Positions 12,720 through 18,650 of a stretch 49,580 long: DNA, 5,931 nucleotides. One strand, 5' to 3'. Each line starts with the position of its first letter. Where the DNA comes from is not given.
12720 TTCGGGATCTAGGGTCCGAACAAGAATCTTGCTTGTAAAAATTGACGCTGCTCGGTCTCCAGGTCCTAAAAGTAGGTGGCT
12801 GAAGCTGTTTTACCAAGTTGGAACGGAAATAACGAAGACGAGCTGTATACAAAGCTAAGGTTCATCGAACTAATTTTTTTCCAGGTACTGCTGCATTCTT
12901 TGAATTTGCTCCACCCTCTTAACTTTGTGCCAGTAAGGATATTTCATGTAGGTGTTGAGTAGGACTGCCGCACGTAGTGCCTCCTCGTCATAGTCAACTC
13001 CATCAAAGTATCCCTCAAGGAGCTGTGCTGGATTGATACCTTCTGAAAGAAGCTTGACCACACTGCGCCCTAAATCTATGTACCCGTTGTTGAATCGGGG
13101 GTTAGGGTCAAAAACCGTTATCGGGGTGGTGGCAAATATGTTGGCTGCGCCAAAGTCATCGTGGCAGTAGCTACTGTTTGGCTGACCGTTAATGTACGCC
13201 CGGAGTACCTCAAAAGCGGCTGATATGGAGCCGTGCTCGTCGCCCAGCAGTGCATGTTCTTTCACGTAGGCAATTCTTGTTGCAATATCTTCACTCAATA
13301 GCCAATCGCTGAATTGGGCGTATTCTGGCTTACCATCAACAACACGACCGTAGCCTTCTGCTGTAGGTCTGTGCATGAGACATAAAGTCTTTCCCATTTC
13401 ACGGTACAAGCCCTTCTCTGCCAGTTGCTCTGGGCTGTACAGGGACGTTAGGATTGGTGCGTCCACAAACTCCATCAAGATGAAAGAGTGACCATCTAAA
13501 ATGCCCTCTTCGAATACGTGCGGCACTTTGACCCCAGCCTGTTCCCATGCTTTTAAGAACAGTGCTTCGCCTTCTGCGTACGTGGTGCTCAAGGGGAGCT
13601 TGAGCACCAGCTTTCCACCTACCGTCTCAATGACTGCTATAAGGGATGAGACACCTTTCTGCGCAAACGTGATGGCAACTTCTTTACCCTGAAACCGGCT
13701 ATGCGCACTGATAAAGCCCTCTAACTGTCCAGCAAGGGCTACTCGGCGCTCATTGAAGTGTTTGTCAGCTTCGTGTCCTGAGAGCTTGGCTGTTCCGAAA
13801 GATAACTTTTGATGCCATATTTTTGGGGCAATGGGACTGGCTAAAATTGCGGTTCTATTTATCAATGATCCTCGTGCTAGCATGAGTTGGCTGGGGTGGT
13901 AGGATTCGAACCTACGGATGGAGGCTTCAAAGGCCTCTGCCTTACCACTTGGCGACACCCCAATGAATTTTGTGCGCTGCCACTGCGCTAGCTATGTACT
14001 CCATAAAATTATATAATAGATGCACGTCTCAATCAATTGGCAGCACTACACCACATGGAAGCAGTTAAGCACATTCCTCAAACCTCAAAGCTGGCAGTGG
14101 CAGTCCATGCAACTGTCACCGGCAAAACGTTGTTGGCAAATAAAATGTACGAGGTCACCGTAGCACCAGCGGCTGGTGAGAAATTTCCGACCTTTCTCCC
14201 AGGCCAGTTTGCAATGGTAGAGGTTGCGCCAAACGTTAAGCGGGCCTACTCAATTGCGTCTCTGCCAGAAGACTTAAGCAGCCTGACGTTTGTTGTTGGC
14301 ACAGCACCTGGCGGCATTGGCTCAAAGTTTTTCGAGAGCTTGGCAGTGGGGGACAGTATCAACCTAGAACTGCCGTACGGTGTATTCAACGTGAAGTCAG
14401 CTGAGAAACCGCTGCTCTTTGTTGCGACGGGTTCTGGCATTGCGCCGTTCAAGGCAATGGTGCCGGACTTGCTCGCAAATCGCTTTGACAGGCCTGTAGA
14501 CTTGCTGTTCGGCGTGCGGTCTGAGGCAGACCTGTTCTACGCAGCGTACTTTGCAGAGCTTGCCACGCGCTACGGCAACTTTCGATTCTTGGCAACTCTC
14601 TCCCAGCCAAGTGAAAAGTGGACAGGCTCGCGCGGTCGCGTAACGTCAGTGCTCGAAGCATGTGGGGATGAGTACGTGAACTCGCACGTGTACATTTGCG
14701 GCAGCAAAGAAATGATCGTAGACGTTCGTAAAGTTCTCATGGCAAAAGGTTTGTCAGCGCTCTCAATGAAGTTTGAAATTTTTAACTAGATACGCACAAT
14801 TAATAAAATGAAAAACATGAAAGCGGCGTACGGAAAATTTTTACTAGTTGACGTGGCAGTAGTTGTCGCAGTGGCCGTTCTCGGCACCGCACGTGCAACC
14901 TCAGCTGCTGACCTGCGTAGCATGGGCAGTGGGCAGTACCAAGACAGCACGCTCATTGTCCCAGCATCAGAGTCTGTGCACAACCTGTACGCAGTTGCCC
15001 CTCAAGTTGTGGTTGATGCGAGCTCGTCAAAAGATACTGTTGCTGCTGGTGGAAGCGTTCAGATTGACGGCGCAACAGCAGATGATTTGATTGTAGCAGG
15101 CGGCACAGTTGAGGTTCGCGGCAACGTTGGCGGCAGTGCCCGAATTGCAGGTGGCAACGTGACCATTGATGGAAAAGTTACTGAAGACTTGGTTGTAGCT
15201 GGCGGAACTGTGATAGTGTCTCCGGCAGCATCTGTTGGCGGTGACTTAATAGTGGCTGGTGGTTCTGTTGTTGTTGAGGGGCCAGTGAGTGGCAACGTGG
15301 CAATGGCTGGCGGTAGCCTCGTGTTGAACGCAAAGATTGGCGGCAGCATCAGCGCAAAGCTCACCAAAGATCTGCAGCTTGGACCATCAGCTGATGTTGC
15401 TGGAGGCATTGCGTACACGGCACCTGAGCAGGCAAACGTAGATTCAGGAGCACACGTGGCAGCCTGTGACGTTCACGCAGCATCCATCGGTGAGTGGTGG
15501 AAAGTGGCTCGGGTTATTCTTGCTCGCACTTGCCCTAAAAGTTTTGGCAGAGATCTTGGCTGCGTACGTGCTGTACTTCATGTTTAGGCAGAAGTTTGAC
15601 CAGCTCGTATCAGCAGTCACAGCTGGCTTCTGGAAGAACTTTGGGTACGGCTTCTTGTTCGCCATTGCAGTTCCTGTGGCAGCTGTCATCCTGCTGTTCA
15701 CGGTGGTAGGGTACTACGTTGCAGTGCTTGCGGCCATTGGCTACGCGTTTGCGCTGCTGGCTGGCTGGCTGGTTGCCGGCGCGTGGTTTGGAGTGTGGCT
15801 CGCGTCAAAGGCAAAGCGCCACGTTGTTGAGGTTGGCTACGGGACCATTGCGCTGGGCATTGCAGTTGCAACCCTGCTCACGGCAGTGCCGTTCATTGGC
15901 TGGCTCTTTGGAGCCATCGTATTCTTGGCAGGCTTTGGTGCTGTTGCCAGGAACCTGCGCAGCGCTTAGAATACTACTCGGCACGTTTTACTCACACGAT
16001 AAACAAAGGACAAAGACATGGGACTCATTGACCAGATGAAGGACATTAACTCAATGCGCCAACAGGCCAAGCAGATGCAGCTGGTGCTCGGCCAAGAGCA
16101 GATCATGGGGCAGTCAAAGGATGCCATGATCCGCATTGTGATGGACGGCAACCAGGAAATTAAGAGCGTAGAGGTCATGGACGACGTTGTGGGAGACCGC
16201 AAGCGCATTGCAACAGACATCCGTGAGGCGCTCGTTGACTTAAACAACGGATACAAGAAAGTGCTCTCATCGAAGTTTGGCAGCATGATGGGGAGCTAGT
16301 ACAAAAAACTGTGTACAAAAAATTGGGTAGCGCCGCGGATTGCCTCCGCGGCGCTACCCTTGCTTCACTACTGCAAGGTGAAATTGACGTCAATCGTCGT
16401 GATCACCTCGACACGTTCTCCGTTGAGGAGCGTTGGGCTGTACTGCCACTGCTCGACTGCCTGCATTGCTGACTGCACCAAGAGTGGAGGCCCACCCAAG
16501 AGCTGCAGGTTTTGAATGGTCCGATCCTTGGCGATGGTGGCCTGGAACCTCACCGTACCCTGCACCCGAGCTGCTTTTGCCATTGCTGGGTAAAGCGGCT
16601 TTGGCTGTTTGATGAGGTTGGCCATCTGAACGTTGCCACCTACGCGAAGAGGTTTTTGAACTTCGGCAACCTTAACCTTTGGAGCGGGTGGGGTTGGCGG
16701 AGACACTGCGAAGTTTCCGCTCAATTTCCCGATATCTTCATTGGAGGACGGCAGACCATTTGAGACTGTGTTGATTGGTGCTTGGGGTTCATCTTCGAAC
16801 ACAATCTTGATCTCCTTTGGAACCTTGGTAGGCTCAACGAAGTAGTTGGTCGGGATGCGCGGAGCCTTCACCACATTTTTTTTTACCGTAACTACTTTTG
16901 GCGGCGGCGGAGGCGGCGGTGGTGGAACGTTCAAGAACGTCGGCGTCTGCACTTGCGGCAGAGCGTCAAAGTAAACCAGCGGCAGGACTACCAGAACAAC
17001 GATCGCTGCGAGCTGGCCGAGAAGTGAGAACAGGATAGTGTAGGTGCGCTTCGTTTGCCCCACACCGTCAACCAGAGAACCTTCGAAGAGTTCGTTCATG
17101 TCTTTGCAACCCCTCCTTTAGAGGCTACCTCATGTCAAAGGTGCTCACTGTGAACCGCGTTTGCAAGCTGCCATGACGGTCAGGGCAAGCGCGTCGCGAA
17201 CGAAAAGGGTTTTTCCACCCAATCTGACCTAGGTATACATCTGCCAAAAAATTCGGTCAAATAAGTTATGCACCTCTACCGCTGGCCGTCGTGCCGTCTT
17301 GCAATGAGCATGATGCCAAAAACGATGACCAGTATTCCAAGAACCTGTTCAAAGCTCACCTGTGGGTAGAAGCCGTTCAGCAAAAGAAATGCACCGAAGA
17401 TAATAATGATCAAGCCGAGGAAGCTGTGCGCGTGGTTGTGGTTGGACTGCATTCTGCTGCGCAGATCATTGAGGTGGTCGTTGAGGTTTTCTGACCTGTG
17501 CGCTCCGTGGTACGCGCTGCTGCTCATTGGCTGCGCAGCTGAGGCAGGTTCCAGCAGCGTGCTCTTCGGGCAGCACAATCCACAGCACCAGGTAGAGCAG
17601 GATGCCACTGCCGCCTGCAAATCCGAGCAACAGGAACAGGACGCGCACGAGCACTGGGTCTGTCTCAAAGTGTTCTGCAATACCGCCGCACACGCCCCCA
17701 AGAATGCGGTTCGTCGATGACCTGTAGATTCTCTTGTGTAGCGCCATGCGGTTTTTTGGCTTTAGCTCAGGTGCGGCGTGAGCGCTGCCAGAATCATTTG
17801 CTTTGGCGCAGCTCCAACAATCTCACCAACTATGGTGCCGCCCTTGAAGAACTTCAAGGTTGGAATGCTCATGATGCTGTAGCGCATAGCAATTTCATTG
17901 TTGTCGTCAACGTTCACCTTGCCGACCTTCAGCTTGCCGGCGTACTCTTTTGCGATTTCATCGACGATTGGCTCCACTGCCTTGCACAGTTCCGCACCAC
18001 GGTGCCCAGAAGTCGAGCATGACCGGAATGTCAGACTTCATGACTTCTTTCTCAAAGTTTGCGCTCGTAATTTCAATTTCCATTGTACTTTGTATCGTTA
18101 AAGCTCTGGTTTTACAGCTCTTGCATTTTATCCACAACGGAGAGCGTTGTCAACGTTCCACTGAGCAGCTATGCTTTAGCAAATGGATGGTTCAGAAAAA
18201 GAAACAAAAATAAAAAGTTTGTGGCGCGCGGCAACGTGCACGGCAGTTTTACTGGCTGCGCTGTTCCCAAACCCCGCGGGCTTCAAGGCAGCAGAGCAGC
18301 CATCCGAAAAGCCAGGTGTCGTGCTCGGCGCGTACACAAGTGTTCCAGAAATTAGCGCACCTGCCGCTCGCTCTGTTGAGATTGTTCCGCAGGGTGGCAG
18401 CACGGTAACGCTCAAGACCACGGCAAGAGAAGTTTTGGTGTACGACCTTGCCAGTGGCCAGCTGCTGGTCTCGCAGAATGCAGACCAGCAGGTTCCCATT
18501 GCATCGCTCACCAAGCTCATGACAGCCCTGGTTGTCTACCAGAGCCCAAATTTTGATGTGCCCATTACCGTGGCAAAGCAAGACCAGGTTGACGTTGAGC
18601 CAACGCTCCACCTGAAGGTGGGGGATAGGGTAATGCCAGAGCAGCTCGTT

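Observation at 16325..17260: Orphan TonB in a genome that looks like CPR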

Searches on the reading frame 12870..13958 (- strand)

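Call 51: search_protein_families(library=pfam, proteins=[window:12870-13958:-], max_evalue=0.0001)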
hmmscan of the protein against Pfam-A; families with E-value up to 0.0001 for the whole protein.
window:12870-13958:- (362 aa): 1 family
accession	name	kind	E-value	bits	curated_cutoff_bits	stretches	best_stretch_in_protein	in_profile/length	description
PF01636.29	APH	-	3.2e-09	37.3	23.2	1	97-284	3-193/239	Phosphotransferase enzyme family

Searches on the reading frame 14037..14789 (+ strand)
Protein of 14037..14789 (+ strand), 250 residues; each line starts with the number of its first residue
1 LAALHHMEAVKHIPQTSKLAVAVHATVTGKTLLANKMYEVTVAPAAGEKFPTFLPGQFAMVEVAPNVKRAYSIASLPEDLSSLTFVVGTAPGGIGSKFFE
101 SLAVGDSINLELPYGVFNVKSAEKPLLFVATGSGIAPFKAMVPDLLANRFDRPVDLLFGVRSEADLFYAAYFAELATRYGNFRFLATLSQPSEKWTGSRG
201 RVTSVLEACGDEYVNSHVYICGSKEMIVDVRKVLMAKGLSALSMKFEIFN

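Call 6: search_protein_families(library=pfam, proteins=[window:14037-14789:+], max_evalue=0.01)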
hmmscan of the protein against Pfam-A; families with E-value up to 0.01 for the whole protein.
window:14037-14789:+ (250 aa): 2 families
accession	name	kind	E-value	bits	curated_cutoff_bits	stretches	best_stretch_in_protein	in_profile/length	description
PF00175.26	NAD_binding_1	-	2e-22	80.3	22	1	128-232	1-109/109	Oxidoreductase NAD-binding domain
PF00970.30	FAD_binding_6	-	1.7e-08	35.2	21.1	1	29-117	6-97/99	Oxidoreductase FAD-binding domain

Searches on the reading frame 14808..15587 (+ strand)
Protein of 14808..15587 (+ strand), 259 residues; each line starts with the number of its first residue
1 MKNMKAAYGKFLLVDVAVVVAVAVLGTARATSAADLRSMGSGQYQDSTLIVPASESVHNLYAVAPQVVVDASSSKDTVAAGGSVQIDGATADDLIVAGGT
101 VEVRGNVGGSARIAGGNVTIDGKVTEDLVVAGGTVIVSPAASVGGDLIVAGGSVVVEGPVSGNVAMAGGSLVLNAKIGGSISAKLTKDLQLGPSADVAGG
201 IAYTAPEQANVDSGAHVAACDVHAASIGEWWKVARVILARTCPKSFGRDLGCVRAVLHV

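Call 6: search_protein_families(library=pfam, proteins=[window:14808-15587:+], max_evalue=0.01)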
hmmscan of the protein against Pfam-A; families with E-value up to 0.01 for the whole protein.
window:14808-15587:+ (259 aa): 1 family
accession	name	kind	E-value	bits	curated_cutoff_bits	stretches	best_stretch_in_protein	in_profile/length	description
PF03961.19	FapA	-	0.0047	17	31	0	82-190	20-133/272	Flagellar Assembly Protein A beta solenoid domain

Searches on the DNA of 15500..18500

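Call 98: search_rna_families(source=window, start=15500, end=18500, threshold=evalue, max_evalue=0.1)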
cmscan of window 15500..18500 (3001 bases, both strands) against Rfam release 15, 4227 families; matches with E-value up to 0.1: 0.
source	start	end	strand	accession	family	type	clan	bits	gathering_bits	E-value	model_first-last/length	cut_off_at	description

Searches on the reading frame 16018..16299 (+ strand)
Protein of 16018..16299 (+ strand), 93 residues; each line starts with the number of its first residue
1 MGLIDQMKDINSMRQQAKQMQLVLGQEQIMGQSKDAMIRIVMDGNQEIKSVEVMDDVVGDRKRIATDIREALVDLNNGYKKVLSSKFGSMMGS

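Call 6: search_protein_families(library=pfam, proteins=[window:16018-16299:+], max_evalue=0.01)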
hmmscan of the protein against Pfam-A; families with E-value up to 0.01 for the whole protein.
window:16018-16299:+ (93 aa): 1 family
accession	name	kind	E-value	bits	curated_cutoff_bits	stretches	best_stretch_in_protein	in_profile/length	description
PF02575.21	YbaB_DNA_bd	-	4.9e-10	39.9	25.5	1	7-92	1-88/91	YbaB/EbfC DNA-binding family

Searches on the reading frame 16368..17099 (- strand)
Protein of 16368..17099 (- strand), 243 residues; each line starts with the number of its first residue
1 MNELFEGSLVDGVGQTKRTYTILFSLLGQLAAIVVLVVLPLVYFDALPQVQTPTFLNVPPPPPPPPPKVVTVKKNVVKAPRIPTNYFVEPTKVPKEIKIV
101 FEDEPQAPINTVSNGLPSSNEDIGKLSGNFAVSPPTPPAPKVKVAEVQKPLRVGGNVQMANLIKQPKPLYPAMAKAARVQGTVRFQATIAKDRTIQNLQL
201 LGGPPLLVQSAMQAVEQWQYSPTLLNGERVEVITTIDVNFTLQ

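Call 6: search_protein_families(library=pfam, proteins=[window:16368-17099:-], max_evalue=0.01)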
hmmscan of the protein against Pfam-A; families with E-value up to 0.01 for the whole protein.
window:16368-17099:- (243 aa): 1 family
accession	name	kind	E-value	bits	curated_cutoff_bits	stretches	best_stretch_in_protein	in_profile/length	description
PF03544.19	TonB_C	-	3.2e-17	63.2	24.6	1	166-242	1-79/79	Gram-negative bacterial TonB protein C-terminal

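Call 7: search_protein_families(library=ncbifam, proteins=[window:16368-17099:-], max_evalue=0.01)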
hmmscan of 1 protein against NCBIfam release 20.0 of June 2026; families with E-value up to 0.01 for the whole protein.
window:16368-17099:- (243 aa): 3 families
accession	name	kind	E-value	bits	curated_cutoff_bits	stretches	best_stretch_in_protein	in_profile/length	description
TIGR01352.1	tonB_Cterm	subfamily_domain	3.5e-07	30.5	27.1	1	170-242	3-75/76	TonB family protein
NF008084.0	PRK10819.1-5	equivalog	0.0034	17.3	315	1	52-221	64-226/249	TonB system transport protein TonB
NF008082.0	PRK10819.1-3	equivalog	0.0078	16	265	0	72-227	80-227/242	TonB system transport protein TonB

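Call 13: find_homologous_proteins(query=window:16368-17099:-)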
Query window:16368-17099:- (243 aa): 558 proteins with E <= 0.001 among 1057 candidates; the best 120 are listed.
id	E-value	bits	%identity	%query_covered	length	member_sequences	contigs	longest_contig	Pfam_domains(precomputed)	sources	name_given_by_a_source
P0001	1.2e-150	518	100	100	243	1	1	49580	PF03544.20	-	-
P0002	4.9e-68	247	52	98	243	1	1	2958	PF03544.20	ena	-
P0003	7.1e-68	247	53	98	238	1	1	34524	PF03544.20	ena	-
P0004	4.0e-67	244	53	98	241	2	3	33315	PF03544.20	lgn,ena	-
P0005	6.8e-67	244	53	98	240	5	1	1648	PF03544.20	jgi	-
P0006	7.7e-67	244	53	98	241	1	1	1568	PF03544.20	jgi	jgi:periplasmic protein TonB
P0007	3.1e-66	242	52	98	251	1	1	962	PF03544.20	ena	-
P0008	5.2e-65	238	52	98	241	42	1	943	PF03544.20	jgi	-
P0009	5.3e-65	238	51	98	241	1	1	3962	PF03544.20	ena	-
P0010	5.5e-65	237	50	99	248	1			PF03544.20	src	-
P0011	5.6e-65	237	51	98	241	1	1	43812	PF03544.20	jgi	jgi:periplasmic protein TonB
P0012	1.5e-64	236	51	98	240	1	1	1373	PF03544.20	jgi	jgi:protein TonB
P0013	1.6e-64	236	50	98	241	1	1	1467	PF03544.20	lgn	-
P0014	2.5e-64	235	49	98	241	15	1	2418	PF03544.20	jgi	jgi:protein TonB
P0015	2.7e-64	235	51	98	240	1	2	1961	PF03544.20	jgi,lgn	jgi:protein TonB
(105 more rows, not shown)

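Call 45: find_encoding_contigs(protein=P0003, flank=8000, max_places=2)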
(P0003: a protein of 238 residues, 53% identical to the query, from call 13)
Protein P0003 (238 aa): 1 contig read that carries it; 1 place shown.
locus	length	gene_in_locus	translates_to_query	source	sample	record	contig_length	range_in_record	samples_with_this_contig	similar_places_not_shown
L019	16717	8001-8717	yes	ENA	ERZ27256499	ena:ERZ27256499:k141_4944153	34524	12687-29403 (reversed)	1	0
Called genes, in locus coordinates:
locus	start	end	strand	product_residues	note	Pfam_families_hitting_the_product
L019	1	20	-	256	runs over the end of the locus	PF07638:Sigma70_ECF, PF12645:HTH_16 (weak), PF04542:Sigma70_r2, PF08281:Sigma70_r4_2, PF04545:Sigma70_r4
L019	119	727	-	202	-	PF01464:SLT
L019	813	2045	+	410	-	PF00291:PALP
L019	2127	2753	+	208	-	PF00574:CLP_protease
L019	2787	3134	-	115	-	PF05685:Uma2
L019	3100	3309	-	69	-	-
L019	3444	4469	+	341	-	PF01702:TGT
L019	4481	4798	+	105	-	PF02699:YajC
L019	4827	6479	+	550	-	PF21760:SecD_1st, PF22599:SecDF_P1_head, PF00873:ACR_tran (weak), PF02355:SecD_SecF_C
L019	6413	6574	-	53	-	-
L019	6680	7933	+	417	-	PF02355:SecD_SecF_C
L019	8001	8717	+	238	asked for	PF03544:TonB_C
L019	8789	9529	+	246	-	PF01618:MotA_ExbB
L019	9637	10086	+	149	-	PF02472:ExbD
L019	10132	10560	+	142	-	PF02472:ExbD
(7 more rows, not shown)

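Call 46: find_encoding_contigs(protein=P0011, flank=8000, max_places=2)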
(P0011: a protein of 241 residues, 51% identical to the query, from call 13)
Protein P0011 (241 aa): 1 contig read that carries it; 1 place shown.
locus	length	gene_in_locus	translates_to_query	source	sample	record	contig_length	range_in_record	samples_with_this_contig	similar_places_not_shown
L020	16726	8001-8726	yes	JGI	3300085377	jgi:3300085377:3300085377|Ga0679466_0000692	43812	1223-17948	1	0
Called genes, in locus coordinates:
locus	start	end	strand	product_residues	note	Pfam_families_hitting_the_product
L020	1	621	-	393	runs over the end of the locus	PF01053:Cys_Met_Meta_PP, PF01041:DegT_DnrJ_EryC1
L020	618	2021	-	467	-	PF01406:tRNA-synt_1e, PF01921:tRNA-synt_1f (faint), PF09334:tRNA-synt_1g (faint), PF00133:tRNA-synt_1 (weak), PF09190:DALR_2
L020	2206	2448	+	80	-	-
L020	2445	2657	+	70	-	PF07927:HicA_toxin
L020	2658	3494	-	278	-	-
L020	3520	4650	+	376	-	PF01702:TGT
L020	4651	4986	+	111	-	PF02699:YajC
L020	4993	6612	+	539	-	PF21760:SecD_1st, PF22599:SecDF_P1_head, PF02355:SecD_SecF_C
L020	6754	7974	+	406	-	PF02355:SecD_SecF_C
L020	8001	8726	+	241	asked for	PF03544:TonB_C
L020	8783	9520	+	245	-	PF01618:MotA_ExbB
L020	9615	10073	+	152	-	PF02472:ExbD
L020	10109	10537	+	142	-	PF02472:ExbD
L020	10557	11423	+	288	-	PF13414:TPR_11 (weak), PF14559:TPR_19 (faint)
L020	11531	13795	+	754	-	PF13328:HD_4, PF01966:HD, PF04607:RelA_SpoT, PF02824:TGS, PF19296:RelA_AH, PF28438:RelA_RIS, PF01842:ACT, PF13291:ACT_4, +1 more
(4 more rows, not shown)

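Call 68: find_related_loci(query=window:16368-17099:-, collection=genome_contigs, flank=6000)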
Query window:16368-17099:- (243 aa) in genome_contigs; peptide patterns used: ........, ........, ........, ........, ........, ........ (x = any residue, [..] = any of these).
144 stretches matched a pattern; 4 encode a relative of the query (tblastn E <= 1e-3); 4 distinct loci.
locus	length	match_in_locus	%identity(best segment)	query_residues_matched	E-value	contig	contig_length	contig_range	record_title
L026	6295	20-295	67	151-242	8e-37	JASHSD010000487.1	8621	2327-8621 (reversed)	MAG: Bryobacteraceae bacterium isolate JOPF118 JOPF_NEAR_contig_792143, whole genome shotgun sequence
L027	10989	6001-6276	53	152-243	3e-24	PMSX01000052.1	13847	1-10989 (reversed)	MAG: Bryobacterales bacterium isolate palsa_124 73.20110700_P1S.21_contig_18894, whole genome shotgun sequence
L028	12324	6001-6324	44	135-242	2e-23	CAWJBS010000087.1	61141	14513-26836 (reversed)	MAG: Bryobacterales bacterium isolate MFD04780.bin.2.106 genome assembly, contig: contig_31567, whole genome shotgun seq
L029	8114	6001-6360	39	113-243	4e-22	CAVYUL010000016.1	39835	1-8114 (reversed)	MAG: Bryobacterales bacterium isolate MFD04752.bin.1.31 genome assembly, contig: contig_153122, whole genome shotgun seq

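Call 81: search_solved_structures(query=A1, max_evalue=0.01, show_alignments=1)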
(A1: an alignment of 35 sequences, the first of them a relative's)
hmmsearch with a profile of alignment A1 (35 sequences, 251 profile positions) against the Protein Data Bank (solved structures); distinct sequences matched with E-value up to 0.01: 10.
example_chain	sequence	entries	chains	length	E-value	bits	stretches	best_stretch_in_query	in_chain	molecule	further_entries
2k9k_A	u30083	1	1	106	7.5e-09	39.1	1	162-247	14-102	TonB2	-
2gsk_B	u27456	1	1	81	1.6e-08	38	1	171-230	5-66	protein TONB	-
1u07_A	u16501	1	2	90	1.7e-08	37.9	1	170-230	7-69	TonB protein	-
1xx3_A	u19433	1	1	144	3e-08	37.1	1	168-230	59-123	TonB protein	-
2grx_C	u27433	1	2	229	1.6e-07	34.7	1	170-230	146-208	Protein tonB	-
8rd6_A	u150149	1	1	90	8.9e-07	32.3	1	170-228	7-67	Protein TonB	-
6i97_D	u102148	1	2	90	1.1e-06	32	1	172-237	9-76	Protein TonB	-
6fip_A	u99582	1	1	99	1.3e-06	31.7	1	171-237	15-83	Protein TonB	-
1ihr_A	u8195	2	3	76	4e-05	26.9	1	178-230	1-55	TonB protein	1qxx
7zc8_B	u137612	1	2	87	0.0082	19.3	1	175-229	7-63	Protein TonB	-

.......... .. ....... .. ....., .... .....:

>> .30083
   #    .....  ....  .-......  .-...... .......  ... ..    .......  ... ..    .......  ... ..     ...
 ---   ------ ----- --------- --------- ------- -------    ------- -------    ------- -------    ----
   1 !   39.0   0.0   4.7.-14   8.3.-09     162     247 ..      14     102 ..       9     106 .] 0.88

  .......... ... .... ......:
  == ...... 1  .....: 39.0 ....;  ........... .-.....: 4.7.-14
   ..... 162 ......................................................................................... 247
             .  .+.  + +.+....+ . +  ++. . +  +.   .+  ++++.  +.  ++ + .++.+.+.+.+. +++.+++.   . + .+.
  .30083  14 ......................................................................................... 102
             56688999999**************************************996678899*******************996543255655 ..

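Call 87: predict_structure(alignment_id=A1)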
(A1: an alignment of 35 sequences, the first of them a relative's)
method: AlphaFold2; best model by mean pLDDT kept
length: 243 residues; sequences in the alignment: 35
mean_pLDDT: 69.5   pTM: 0.39
mean pLDDT of the five models: 69.5, 69.2, 69.1, 68.9, 68.4
residues with pLDDT >= 90: 43; 70-90: 79; 50-70: 69; < 50: 52
segments of 3 or more residues with pLDDT < 50: 75-78, 97-133, 153-155
pLDDT, mean of each block of 10 residues (from residue 1): 55 63 89 93 77 60 79 49 54 50 43 39 43 58 58 54 78 83 92 91 92 88 87 90 78
secondary structure, 60 per line:
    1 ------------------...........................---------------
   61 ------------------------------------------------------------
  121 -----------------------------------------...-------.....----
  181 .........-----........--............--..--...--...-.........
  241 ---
elements in order: H19-45 E162-164 H172-176 E181-189 E195-202 H205-216 E223-225 E228-230 E232-240

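Call 90: fold_search(model_id=the predicted structure, library=pdb)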
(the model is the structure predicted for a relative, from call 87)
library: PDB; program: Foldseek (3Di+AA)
matches with E <= 10: 113; with E <= 0.001: 10
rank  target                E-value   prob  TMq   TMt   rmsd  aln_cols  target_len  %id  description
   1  6i97_D                1.5e-06  1.00  0.32  0.81   2.5        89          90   25  Structure of the ferrioxamine B transporter FoxA from Pseudomonas aeruginosa in complex with ferrioxamine B and a C-te (released 2019-08-28)
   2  1u07_B                2.6e-05  1.00  0.26  0.66   5.9        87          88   24  Crystal Structure of the 92-residue C-term. part of TonB with significant structural changes compared to shorter fragm (released 2004-11-30)
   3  1u07_A                3.1e-05  1.00  0.27  0.66   4.4        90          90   23  Crystal Structure of the 92-residue C-term. part of TonB with significant structural changes compared to shorter fragm (released 2004-11-30)
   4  6fip_MODEL_1_A        8.3e-05  1.00  0.31  0.68   3.1        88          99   27  Solution NMR structure of Pseudomonas aeruginosa TonB CTD (released 2018-08-29)
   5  1xx3_MODEL_1_A        1.5e-04  1.00  0.30  0.75   2.0        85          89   21  Solution Structure of Escherichia coli TonB-CTD (released 2005-02-15)
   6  8rd6_MODEL_1_A        1.9e-04  1.00  0.27  0.67   2.9        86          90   21  the C-terminal domain of TonB protein from Salmonella enterica. (released 2024-01-17)
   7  2gsk_B                2.1e-04  1.00  0.27  0.73   3.3        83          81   23  Structure of the BtuB:TonB Complex (released 2006-06-13)
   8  7zc8_A                8.4e-04  1.00  0.26  0.65   3.1        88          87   23  Crystal structure of the C-terminal domain of FusB, a TonB homologue (released 2022-08-17)
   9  2grx_C                9.0e-04  1.00  0.24  0.66   3.5        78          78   26  Crystal structure of TonB in complex with FhuA, E. coli outer membrane receptor for ferrichrome (released 2006-06-13)
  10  2k9k_MODEL_1_A        9.0e-04  1.00  0.26  0.53   5.2        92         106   23  Molecular characterization of the tonb2 protein from vibrio anguillarum (released 2008-11-18)
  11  7zc8_B                1.0e-03  1.00  0.24  0.61   3.6        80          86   24  Crystal structure of the C-terminal domain of FusB, a TonB homologue (released 2022-08-17)
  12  9dc4_T                1.1e-03  1.00  0.30  0.79   3.2        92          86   21  Transferrin Binding Protein A in complex with transferrin binding protein B, transferrin and globular domain of TonB (released 2026-03-04)
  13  9ddz                  5.6e-03  1.00  0.28  0.75   2.6        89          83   20  Crystal Structure of Neisseria meningitidis TonB C-terminus domain (globular domain) (released 2026-03-04)
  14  5lw8_MODEL_1_A        6.0e-03  1.00  0.26  0.63   2.3        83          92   20  NMR solution structure of Helicobacter pylori TonB-CTD (residues 194-285) (released 2016-10-19)
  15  6sly_MODEL_1_A        1.1e-02  1.00  0.22  0.44   4.1        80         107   19  NMR solution structure of Helicobacter pylori TonB-CTD (residues 179-285) (released 2020-03-25)
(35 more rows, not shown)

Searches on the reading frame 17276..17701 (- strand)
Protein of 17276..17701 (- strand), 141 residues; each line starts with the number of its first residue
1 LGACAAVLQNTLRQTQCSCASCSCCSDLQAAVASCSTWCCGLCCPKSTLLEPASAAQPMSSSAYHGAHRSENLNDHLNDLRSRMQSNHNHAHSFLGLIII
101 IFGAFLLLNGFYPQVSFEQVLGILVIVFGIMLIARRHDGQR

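Call 6: search_protein_families(library=pfam, proteins=[window:17276-17701:-], max_evalue=0.01)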
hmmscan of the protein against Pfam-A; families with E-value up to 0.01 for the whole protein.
window:17276-17701:- (141 aa): 2 families
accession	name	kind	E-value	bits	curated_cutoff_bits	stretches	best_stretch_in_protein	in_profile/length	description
PF03729.18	DUF308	-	0.0015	19.1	25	1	95-134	2-41/73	Short repeat of unknown function (DUF308)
PF13630.11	SdpI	-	0.0017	18.9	28.2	1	86-133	20-65/71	SdpI/YfhL protein family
